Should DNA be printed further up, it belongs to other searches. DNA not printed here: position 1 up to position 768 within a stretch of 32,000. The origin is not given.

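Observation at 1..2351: Two different 2OG dioxygenases (PhyH-type and BBOX/TmpA-type) precede one translationally coupled PhnZ/TmpB-type HD oxygenase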

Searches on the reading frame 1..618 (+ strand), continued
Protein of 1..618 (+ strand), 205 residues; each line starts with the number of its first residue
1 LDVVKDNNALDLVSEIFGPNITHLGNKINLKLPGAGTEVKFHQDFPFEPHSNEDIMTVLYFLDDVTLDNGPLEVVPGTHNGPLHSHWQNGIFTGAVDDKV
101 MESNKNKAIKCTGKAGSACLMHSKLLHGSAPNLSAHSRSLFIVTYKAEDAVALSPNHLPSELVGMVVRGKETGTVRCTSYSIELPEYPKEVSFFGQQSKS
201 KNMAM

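Call 24: find_related_loci(query=A1, collection=genome_contigs, flank=10000)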
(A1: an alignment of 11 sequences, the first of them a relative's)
Query A1 (291 aa) in genome_contigs; peptide patterns used: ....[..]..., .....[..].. (x = any residue, [..] = any of these).
115 stretches matched a pattern; 40 encode a relative of the query (tblastn E <= 1e-3); 40 distinct loci.
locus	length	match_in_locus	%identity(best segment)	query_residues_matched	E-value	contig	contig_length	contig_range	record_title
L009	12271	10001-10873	100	1-291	0e+0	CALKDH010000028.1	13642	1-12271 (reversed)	MAG: uncultured PS1 clade bacterium isolate S3_Bin_Bin_39_sub_1 genome assembly, contig: c_000001046111, whole genome sh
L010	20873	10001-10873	93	1-291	0e+0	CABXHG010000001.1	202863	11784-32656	MAG: uncultured gamma proteobacterium genome assembly, contig: AG-319-B05_NODE_1, whole genome shotgun sequence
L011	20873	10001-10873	93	1-291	0e+0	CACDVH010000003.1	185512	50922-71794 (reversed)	uncultured gamma proteobacterium genome assembly, contig: AG-390-E17_NODE_3, whole genome shotgun sequence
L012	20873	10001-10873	94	1-291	0e+0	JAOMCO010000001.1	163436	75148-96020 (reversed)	Candidatus Thioglobus sp. isolate AH-558-E04 AH-558-E04_NODE_1, whole genome shotgun sequence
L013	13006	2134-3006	93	1-291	0e+0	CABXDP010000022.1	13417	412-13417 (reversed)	MAG: uncultured gamma proteobacterium genome assembly, contig: AG-313-L21_NODE_22, whole genome shotgun sequence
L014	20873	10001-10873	92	1-291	0e+0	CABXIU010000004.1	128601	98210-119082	MAG: uncultured gamma proteobacterium genome assembly, contig: AG-319-D09_NODE_4, whole genome shotgun sequence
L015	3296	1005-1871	91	3-291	0e+0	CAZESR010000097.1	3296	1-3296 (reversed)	MAG TPA_asm: uncultured Piscirickettsiaceae bacterium isolate SRP260945_co1_34 genome assembly, contig: NODE_63795_lengt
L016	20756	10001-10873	90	1-291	0e+0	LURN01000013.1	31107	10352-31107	MAG: Candidatus Thioglobus sp. REDSEA-S12_B1 scaffold13, whole genome shotgun sequence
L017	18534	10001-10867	85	3-291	5e-174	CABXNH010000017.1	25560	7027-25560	MAG: uncultured gamma proteobacterium genome assembly, contig: AG-319-K19_NODE_17, whole genome shotgun sequence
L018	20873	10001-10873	95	1-291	0e+0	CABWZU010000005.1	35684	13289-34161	MAG: uncultured gamma proteobacterium genome assembly, contig: AG-313-C17_NODE_5, whole genome shotgun sequence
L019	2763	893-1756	73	4-291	2e-153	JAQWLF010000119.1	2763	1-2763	MAG: Candidatus Thioglobus sp. isolate cluster2_bin.119 k141_3560684, whole genome shotgun sequence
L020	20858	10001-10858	72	4-289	4e-145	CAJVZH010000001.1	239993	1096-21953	MAG TPA_asm: uncultured Gammaproteobacteria bacterium isolate SRR5469033_bin.58_MetaBAT_v2.12.1_MAG genome assembly, con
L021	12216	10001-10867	71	3-291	3e-144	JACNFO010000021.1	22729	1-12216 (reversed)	MAG: Candidatus Pseudothioglobus aerophilus NIOZ-UU_NODE_2704_length_22729_cov_34.9733, whole genome shotgun sequence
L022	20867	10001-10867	70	3-291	6e-144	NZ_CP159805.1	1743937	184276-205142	Candidatus Pseudothioglobus sp. Uisw_041 chromosome, complete genome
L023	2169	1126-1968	73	8-288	7e-154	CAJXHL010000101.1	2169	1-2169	MAG TPA_asm: uncultured Gammaproteobacteria bacterium isolate SRR5494785_bin.80_MetaBAT_v2.12.1_MAG genome assembly, con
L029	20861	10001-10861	70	3-289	2e-140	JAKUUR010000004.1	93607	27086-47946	MAG: Candidatus Thioglobus autotrophicus isolate ALOHA_A2.5_138 A2.5-Thioglobus-1_4, whole genome shotgun sequence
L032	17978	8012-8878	69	3-291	2e-139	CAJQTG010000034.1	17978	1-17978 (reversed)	MAG: uncultured SUP05 cluster bacterium isolate RIS_SAG_56 genome assembly, contig: c_000000003808, whole genome shotgun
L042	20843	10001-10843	55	4-285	2e-107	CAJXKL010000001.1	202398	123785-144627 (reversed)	MAG TPA_asm: uncultured Candidatus Microthrix sp. isolate SRR1509796_bin.8_MetaBAT_v2.12.1_MAG genome assembly, contig:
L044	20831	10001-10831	55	8-285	9e-104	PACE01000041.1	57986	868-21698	MAG: Acidimicrobiaceae bacterium isolate NAT100 57955, whole genome shotgun sequence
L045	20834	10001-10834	53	8-286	5e-103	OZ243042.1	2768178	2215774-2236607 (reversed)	MAG: Candidatus Poriferihabitaceae bacterium isolate 49d6dd85-0fda-43e6-b460-8c6e23e76669 genome assembly, chromosome: 1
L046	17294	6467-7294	59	11-286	2e-111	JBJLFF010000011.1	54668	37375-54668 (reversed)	MAG: Candidatus Puniceispirillales bacterium isolate LRMED-246 PuniceispirillalesLRMED-246-C1705, whole genome shotgun s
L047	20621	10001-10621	55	82-288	5e-76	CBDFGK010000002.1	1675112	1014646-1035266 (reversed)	MAG: Halieaceae bacterium isolate fd9141fe-22cf-4887-b29a-07f7446957af genome assembly, contig: contig_2, whole genome s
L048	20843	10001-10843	55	4-285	2e-107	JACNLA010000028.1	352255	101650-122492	MAG: Actinomycetota bacterium isolate NIOZ-UU72 NIOZ-UU_NODE_2_length_352255_cov_33.5809, whole genome shotgun sequence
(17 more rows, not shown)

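Call 28: search_protein_families(library=pfam, proteins=[L020:7591-9882:+, L020:10977-11693:+, L042:8697-9899:+, L042:10576-11637:+, L042:11634-12803:+, L045:10855-12117:+, L045:12130-13248:+, L012:10904-11692:+, L032:8905-9879:+, L029:12626-13924:+], max_evalue=0.0001)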
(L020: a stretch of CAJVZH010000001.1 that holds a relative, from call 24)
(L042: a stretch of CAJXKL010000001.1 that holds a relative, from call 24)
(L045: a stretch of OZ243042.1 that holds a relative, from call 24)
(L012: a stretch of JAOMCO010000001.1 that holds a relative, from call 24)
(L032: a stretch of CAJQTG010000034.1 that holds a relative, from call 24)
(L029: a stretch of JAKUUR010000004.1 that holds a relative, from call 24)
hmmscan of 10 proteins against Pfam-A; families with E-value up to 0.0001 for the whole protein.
L020:7591-9882:+ (763 aa): 4 families
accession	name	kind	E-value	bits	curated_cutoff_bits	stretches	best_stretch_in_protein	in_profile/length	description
PF01580.24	FtsK_SpoIIIE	-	1.9e-69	234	24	1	370-591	2-221/221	FtsK/SpoIIIE family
PF17854.6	FtsK_alpha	-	4e-30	104.4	22.9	1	262-362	1-101/101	FtsK alpha domain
PF13491.11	FtsK_4TM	-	2.6e-27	96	23.1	1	19-184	2-167/171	4TM region of DNA translocase FtsK/SpoIIIE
PF09397.16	FtsK_gamma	-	8.7e-27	93.1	30.6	1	696-756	2-62/63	Ftsk gamma domain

L020:10977-11693:+ (238 aa): 1 family
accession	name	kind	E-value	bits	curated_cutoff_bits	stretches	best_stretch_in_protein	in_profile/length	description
PF02493.26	MORN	-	2.5e-39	131.2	22.5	4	172-193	1-22/23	MORN repeat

L042:8697-9899:+ (400 aa): 2 families
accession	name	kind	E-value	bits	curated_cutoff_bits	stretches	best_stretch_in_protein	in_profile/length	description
PF01053.26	Cys_Met_Meta_PP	-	7.3e-135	449.8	27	1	12-398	2-380/381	Cys/Met metabolism PLP-dependent enzyme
PF00155.27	Aminotran_1_2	-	5.6e-08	32.8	19.7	1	38-236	18-238/361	Aminotransferase class I and II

L042:10576-11637:+ (353 aa): 1 family
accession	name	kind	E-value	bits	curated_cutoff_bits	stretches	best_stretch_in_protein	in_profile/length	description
PF17645.6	Amdase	-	3.6e-25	89.4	25.9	1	204-344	87-228/228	Arylmalonate decarboxylase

L042:11634-12803:+ (389 aa): 2 families
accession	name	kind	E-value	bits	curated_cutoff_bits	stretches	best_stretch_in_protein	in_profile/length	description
PF00557.29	Peptidase_M24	-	2.2e-37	129.3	23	1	172-369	4-206/208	Metallopeptidase family M24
PF01321.24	Creatinase_N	-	6.9e-12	46.4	22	1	18-162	1-128/128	Creatinase/Prolidase N-terminal domain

L045:10855-12117:+ (420 aa): 2 families
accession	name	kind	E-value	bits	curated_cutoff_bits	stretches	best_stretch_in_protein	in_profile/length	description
PF00848.25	Ring_hydroxyl_A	-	3.9e-32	112.3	24.9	1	225-415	3-204/208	Ring hydroxylating alpha subunit (catalytic domain)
PF00355.32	Rieske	-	3.1e-17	62.7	20.3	1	85-165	2-80/88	Rieske [2Fe-2S] domain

L045:12130-13248:+ (372 aa): 5 families
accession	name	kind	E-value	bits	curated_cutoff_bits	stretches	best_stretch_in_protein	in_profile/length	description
PF00005.33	ABC_tran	-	2.2e-35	122.7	25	1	27-169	1-136/137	ABC transporter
PF08402.16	TOBE_2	-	2.7e-16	59.9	21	1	286-370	1-76/76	TOBE domain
PF13304.12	AAA_21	-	1.5e-10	42.1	27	1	139-202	235-300/304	AAA domain, putative AbiEii toxin, Type IV TA system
PF02463.25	SMC_N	-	1.2e-06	28.6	40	1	36-214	23-211/220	RecF/RecN/SMC N terminal domain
PF13401.12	AAA_22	-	1.9e-05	25.4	27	1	37-200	5-123/130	AAA domain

L012:10904-11692:+ (262 aa): 2 families
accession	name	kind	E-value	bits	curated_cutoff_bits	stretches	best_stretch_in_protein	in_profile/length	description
PF23169.1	HalD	-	1.1e-12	48.3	26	1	89-247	57-214/228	Halogenase D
PF13640.12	2OG-FeII_Oxy_3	-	1e-05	26.8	27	1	146-237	7-93/98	2OG-Fe(II) oxygenase superfamily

L032:8905-9879:+ (324 aa): 0 families

L029:12626-13924:+ (432 aa): 0 families

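Call 30: search_protein_families(library=pfam, proteins=[L012:14573-15466:-, L046:4273-5598:+, L046:7325-7900:-, L046:8333-9646:-, L047:7129-9678:-, L044:10662-12782:+, L044:8556-9737:-, L045:7375-8823:+, L048:12911-14116:+, L042:7205-8635:+], max_evalue=0.0001)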
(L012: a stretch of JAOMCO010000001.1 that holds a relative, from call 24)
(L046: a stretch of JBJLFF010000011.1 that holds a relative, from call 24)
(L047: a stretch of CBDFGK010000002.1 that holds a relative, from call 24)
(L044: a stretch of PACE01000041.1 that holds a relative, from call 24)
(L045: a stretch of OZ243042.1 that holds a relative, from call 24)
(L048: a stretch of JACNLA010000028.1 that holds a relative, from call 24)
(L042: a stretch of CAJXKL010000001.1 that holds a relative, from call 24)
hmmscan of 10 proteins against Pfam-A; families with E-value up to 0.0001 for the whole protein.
L012:14573-15466:- (297 aa): 1 family
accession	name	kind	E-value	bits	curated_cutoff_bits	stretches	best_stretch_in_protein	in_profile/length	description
PF02574.22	S-methyl_trans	-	3.2e-50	172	22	1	18-294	2-282/283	Homocysteine S-methyltransferase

L046:4273-5598:+ (441 aa): 2 families
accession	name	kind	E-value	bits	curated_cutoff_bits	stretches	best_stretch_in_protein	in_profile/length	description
PF00355.32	Rieske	-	3.4e-15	56.1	20.3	1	40-115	2-78/88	Rieske [2Fe-2S] domain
PF19301.5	LigXa_C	-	1.9e-05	24.4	27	0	144-197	1-54/304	LigXa C-terminal domain like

L046:7325-7900:- (191 aa): 2 families
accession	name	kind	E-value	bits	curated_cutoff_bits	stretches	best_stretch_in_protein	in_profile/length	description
PF22725.1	GFO_IDH_MocA_C3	-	7.4e-15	55.5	27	1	4-114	12-123/124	GFO/IDH/MocA C-terminal domain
PF02894.22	GFO_IDH_MocA_C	-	2.7e-08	34.3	22.9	1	24-184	28-214/218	Oxidoreductase family, C-terminal alpha/beta domain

L046:8333-9646:- (437 aa): 1 family
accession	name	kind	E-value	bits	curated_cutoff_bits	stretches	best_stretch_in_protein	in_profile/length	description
PF06808.19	DctM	-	6.7e-72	243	23.8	1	13-426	3-413/413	Tripartite ATP-independent periplasmic transporter, DctM component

L047:7129-9678:- (849 aa): 2 families
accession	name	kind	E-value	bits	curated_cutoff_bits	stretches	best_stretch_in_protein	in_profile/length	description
PF00593.30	TonB_dep_Rec_b-barrel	-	4.8e-33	116.1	27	1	330-811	38-436/436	TonB dependent receptor-like, beta-barrel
PF07715.20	Plug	-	6.2e-14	52.8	23.9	1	69-176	2-107/107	TonB-dependent Receptor Plug Domain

L044:10662-12782:+ (706 aa): 2 families
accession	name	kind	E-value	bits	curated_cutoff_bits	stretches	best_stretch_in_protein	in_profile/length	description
PF00557.29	Peptidase_M24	-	2.2e-36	126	23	1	491-687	6-207/208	Metallopeptidase family M24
PF01321.24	Creatinase_N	-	6.4e-11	43.3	22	1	338-478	4-127/128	Creatinase/Prolidase N-terminal domain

L044:8556-9737:- (393 aa): 2 families
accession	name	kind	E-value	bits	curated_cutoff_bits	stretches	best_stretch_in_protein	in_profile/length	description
PF07690.21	MFS_1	-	1.3e-15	57.6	33.4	1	10-349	3-347/347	Major Facilitator Superfamily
PF06779.20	MFS_4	-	7.1e-09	35.9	26.3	1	170-379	154-362/364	Uncharacterised MFS-type transporter YbfB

L045:7375-8823:+ (482 aa): 2 families
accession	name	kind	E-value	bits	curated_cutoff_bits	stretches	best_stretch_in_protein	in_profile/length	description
PF11794.13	HpaB_N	-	2.4e-82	277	35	1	4-267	1-269/270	4-hydroxyphenylacetate 3-hydroxylase N terminal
PF03241.18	HpaB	-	3.3e-54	183.5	25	1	278-473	7-201/202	4-hydroxyphenylacetate 3-hydroxylase C terminal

L048:12911-14116:+ (401 aa): 1 family
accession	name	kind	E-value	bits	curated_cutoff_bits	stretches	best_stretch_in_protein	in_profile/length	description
PF00296.26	Bac_luciferase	-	9.3e-45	153.8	27.9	1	14-355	1-309/314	Luciferase-like monooxygenase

L042:7205-8635:+ (476 aa): 1 family
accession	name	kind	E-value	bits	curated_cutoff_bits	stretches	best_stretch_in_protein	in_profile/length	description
PF03060.21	NMO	-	3.8e-15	56.5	28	1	230-336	153-249/331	Nitronate monooxygenase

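Call 53: search_protein_families(library=pfam, proteins=[L042:4568-5350:-, L042:5418-6167:-, L042:6177-7133:-, L042:12800-13222:+, L042:13135-14028:+, L042:14712-15497:-, L042:15607-17238:+, L045:5959-6960:-, L045:13400-14644:-, L046:10197-11192:-], max_evalue=0.0001)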
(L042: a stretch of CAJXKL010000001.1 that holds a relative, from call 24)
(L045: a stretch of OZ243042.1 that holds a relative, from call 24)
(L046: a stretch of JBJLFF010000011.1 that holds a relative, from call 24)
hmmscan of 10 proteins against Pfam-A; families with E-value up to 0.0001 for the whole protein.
L042:4568-5350:- (260 aa): 1 family
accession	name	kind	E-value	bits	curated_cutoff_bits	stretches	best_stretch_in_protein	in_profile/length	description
PF00501.34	AMP-binding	-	7.7e-10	38.6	29.9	1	4-88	251-340/384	AMP-binding enzyme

L042:5418-6167:- (249 aa): 2 families
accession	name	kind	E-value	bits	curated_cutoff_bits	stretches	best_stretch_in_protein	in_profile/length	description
PF00702.32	Hydrolase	-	7.7e-08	33.4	26.4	1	10-168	3-167/191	haloacid dehalogenase-like hydrolase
PF13419.12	HAD_2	-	2.4e-05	24.9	23.8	0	11-197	1-172/178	Haloacid dehalogenase-like hydrolase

L042:6177-7133:- (318 aa): 1 family
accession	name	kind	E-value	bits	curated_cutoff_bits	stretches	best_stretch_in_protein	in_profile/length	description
PF00795.27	CN_hydrolase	-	1.8e-37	129.5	23.2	1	16-291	1-255/256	Carbon-nitrogen hydrolase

L042:12800-13222:+ (140 aa): 0 families

L042:13135-14028:+ (297 aa): 2 families
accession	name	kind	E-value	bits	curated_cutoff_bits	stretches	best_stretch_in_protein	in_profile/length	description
PF20789.3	4HBT_3C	-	2e-25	90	24.1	1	157-289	1-139/140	Acyl-CoA thioesterase C-terminal domain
PF13622.12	4HBT_3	-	5.6e-18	65.4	24.3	1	52-135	2-83/83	Acyl-CoA thioesterase N-terminal domain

L042:14712-15497:- (261 aa): 4 families
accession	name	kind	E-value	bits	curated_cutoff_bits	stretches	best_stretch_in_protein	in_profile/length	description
PF00561.26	Abhydrolase_1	-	5e-29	102.1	25.8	1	21-246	1-245/245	alpha/beta hydrolase fold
PF12697.13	Abhydrolase_6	-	5.5e-18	66.9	26.3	1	23-250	1-215/217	Alpha/beta hydrolase family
PF12146.15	Hydrolase_4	-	7.2e-13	48.8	27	1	22-240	6-233/239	Serine aminopeptidase, S33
PF08386.16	Abhydrolase_4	-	5.1e-05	23.8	21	1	196-257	31-91/103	TAP-like protein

L042:15607-17238:+ (543 aa): 5 families
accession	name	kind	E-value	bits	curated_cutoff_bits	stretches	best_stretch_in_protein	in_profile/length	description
PF01266.30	DAO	-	1.8e-38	133.4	27.9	1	28-351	1-315/353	FAD dependent oxidoreductase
PF16901.10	DAO_C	-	5.6e-10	39.6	31.4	1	421-518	17-114/126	C-terminal domain of alpha-glycerophosphate oxidase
PF00890.30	FAD_binding_2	-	2.9e-06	27.2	20.4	1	28-234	1-200/414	FAD binding domain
PF13450.12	NAD_binding_8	-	1.3e-05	25.8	21.9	0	31-69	1-39/68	NAD(P)-binding Rossmann-like domain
PF12831.13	FAD_oxidored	-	5e-05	23.2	27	1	28-75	1-48/416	FAD dependent oxidoreductase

L045:5959-6960:- (333 aa): 2 families
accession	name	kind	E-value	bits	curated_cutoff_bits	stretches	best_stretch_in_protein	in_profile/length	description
PF13522.11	GATase_6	-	3.9e-18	66.2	27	1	172-301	9-130/130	Glutamine amidotransferase domain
PF13537.11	GATase_7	-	1.9e-16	60.6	25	1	180-306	2-122/123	Glutamine amidotransferase domain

L045:13400-14644:- (414 aa): 0 families

L046:10197-11192:- (331 aa): 1 family
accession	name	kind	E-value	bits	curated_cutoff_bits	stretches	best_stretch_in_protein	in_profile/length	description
PF03480.18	DctP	-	9.9e-25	87.9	23.4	1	33-292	3-263/286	Bacterial extracellular solute-binding protein, family 7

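Call 69: predict_structure(alignment_id=A1)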
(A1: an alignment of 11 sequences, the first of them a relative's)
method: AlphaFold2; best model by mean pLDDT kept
length: 291 residues; sequences in the alignment: 11
mean_pLDDT: 33.6   pTM: 0.25
mean pLDDT of the five models: 33.6, 33.6, 33.3, 33.0, 30.0
residues with pLDDT >= 90: 0; 70-90: 0; 50-70: 30; < 50: 261
segments of 3 or more residues with pLDDT < 50: 10-12, 14-23, 45-183, 190-291
pLDDT, mean of each block of 10 residues (from residue 1): 55 43 52 53 49 36 43 32 39 44 34 25 26 28 26 27 30 35 47 37 28 25 26 22 22 22 23 23 23 32
secondary structure, 60 per line:
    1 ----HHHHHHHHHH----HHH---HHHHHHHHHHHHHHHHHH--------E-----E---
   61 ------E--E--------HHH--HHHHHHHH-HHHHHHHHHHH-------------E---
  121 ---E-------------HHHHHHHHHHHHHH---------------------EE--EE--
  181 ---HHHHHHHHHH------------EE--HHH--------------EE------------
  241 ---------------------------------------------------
elements in order: H5-14 H25-42 H84-91 H93-103 H138-151 H184-193

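Call 70: search_protein_families(library=ncbifam, proteins=[L012:10904-11692:+, L032:8905-9879:+, L029:12626-13924:+, L042:9989-10858:+, L020:9995-10858:+], max_evalue=0.001)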
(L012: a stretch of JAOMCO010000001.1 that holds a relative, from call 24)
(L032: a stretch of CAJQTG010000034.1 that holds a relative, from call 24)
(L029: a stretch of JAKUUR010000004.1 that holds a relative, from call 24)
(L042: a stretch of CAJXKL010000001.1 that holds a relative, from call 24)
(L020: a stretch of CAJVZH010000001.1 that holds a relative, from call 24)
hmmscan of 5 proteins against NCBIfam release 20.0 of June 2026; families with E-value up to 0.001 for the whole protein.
L012:10904-11692:+ (262 aa): 0 families

L032:8905-9879:+ (324 aa): 0 families

L029:12626-13924:+ (432 aa): 1 family
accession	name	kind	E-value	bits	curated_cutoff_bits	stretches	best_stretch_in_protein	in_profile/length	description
NF004889.0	PRK06252.1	subfamily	0.00038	19.6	244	1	174-263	142-229/340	methylcobalamin:coenzyme M methyltransferase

L042:9989-10858:+ (290 aa): 2 families
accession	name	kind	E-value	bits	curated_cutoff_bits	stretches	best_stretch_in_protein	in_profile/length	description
TIGR02408.1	ectoine_ThpD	equivalog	2.7e-13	49.9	336.5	1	3-229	16-245/277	ectoine hydroxylase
NF052437.1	MPhHdxlPhnYGIM8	equivalog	0.00015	21.3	500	1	96-233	86-215/260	methylphosphonate hydroxylase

L020:9995-10858:+ (288 aa): 2 families
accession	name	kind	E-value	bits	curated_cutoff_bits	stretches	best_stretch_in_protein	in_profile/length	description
TIGR02408.1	ectoine_ThpD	equivalog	2.3e-13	50.1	336.5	1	4-236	19-254/277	ectoine hydroxylase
NF052437.1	MPhHdxlPhnYGIM8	equivalog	3e-07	30.1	500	1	6-232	9-215/260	methylphosphonate hydroxylase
